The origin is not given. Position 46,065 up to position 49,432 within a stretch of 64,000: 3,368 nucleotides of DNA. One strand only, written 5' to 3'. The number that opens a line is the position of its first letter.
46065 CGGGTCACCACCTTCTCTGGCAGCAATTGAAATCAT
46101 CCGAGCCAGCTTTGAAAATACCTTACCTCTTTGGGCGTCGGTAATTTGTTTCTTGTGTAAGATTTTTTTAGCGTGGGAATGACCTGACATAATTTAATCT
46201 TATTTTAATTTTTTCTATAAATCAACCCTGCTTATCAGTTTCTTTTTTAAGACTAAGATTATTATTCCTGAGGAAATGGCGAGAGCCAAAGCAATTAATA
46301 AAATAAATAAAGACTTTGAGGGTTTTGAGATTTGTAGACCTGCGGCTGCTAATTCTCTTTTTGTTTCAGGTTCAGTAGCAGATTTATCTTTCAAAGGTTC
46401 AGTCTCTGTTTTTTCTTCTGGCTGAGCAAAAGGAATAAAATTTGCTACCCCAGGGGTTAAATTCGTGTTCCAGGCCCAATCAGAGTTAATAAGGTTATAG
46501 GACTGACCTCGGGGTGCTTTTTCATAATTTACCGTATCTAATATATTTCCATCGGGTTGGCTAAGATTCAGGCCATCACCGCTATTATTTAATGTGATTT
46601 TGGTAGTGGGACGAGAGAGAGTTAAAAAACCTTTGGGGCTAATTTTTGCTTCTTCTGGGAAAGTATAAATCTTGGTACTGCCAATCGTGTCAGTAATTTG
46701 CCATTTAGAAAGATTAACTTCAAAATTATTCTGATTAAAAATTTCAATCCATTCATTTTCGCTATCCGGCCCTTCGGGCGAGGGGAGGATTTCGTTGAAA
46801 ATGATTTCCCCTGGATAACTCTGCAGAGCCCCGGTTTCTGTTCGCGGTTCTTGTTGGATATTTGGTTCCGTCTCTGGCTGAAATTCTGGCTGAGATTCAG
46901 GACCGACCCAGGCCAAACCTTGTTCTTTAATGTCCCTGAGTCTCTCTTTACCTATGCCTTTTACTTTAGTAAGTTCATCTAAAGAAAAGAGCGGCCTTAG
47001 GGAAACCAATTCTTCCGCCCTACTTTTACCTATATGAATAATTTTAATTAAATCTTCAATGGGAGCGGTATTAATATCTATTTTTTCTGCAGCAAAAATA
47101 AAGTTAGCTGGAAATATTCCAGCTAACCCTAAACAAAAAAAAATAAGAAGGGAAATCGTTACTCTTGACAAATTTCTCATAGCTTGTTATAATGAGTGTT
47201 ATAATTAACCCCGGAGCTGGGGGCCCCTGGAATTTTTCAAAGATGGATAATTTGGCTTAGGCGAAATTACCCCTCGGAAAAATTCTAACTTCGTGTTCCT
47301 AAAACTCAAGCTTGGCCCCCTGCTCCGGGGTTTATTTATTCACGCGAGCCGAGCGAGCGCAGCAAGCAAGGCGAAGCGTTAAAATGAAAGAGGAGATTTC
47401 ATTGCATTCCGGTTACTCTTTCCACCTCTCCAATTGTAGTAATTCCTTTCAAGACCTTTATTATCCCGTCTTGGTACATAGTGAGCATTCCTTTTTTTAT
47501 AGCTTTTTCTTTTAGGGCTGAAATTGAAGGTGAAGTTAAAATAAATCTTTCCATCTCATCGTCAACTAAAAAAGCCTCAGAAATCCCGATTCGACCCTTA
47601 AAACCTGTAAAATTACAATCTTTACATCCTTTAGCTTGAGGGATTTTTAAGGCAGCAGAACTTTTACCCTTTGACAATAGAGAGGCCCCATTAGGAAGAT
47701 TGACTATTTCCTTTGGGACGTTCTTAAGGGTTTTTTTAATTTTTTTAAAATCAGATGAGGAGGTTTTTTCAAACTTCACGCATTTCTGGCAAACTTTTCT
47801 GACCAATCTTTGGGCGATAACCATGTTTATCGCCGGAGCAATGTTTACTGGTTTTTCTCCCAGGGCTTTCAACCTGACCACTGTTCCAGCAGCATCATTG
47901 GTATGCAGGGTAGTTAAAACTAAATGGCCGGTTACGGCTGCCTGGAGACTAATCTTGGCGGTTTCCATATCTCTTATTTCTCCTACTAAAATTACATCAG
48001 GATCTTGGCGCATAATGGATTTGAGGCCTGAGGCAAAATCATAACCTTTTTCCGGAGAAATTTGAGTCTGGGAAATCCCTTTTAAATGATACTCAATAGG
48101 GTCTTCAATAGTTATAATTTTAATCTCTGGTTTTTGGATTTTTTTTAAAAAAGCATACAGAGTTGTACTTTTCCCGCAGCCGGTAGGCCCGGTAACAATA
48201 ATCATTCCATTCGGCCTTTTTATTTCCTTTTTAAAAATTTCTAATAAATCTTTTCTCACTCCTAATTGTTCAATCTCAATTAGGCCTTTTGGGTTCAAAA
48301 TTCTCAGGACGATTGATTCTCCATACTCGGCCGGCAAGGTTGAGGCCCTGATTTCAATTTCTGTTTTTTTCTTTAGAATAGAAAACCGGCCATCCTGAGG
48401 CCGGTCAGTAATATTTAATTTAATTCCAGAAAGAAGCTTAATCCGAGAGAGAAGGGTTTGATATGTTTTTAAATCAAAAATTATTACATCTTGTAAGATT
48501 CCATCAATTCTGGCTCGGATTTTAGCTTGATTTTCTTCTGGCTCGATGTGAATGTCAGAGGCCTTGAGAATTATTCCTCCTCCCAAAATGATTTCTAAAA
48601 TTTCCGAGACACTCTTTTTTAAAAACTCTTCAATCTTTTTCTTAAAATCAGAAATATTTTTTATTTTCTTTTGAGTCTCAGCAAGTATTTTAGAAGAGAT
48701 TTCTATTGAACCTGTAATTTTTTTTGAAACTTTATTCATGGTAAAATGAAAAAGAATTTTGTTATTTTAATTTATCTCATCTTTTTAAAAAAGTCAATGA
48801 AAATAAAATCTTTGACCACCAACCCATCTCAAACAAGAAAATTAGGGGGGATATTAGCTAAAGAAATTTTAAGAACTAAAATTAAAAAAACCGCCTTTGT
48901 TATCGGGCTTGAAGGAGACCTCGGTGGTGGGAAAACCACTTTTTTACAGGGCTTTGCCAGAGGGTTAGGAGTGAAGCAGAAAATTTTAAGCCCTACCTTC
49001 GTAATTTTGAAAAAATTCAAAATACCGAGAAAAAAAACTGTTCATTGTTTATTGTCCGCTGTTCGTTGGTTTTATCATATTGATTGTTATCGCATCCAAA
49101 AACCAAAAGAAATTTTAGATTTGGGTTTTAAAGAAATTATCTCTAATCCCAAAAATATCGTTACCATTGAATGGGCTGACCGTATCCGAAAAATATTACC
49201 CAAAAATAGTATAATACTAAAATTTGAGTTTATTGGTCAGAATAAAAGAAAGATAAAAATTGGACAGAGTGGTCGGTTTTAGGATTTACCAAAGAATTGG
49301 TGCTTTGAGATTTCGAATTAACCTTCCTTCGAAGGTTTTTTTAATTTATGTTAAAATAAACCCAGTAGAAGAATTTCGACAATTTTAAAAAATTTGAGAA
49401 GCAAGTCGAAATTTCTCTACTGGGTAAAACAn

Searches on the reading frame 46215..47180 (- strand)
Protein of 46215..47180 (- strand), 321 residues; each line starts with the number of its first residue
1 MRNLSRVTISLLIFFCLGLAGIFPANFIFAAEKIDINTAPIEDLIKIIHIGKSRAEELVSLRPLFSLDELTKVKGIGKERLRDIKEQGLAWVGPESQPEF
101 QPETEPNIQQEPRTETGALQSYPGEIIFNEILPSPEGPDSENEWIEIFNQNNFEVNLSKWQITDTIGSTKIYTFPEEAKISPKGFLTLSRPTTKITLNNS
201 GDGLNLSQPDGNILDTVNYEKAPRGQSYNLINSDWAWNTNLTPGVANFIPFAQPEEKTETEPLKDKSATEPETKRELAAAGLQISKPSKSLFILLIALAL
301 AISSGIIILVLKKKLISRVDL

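Call 77: search_protein_families(library=pfam, proteins=[window:46215-47180:-], max_evalue=0.00001)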
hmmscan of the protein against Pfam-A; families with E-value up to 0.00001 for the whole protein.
window:46215-47180:- (321 aa): 2 families
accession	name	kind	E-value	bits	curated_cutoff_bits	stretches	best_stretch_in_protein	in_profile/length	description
PF00932.25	LTD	-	4.4e-17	62.9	34.3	1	121-220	3-108/109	Lamin Tail Domain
PF12836.13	HHH_3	-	7.9e-10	39.1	27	1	31-86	3-62/65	Helix-hairpin-helix motif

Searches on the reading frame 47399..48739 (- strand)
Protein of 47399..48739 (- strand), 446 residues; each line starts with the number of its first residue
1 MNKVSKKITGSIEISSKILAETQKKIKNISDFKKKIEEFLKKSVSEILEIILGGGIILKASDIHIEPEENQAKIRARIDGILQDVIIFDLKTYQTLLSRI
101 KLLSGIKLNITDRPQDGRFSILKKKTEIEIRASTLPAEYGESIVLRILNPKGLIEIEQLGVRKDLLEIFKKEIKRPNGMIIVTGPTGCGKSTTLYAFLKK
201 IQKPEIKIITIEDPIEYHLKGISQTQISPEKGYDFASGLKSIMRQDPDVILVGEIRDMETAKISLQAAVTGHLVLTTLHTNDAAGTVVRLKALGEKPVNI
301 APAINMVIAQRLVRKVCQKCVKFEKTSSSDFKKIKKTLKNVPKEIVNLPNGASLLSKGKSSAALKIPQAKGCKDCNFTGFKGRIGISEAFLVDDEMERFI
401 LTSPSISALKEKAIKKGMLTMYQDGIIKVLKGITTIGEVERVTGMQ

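Call 77: search_protein_families(library=pfam, proteins=[window:47399-48739:-], max_evalue=0.00001)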
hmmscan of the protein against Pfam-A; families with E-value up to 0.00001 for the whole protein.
window:47399-48739:- (446 aa): 1 family
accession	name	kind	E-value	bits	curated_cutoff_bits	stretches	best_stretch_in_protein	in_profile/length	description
PF00437.27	T2SSE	-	1.1e-114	383.4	24.9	1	44-441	8-370/370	Type II/IV secretion system protein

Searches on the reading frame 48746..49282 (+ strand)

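Call 31: search_protein_families(library=pfam, proteins=[window:48746-49282:+], max_evalue=0.00001)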
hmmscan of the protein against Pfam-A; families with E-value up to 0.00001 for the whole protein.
window:48746-49282:+ (178 aa): 1 family
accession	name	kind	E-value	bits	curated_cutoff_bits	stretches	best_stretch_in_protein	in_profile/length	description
PF02367.23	TsaE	-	8e-30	103.9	26.6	1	25-169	2-127/128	Threonylcarbamoyl adenosine biosynthesis protein TsaE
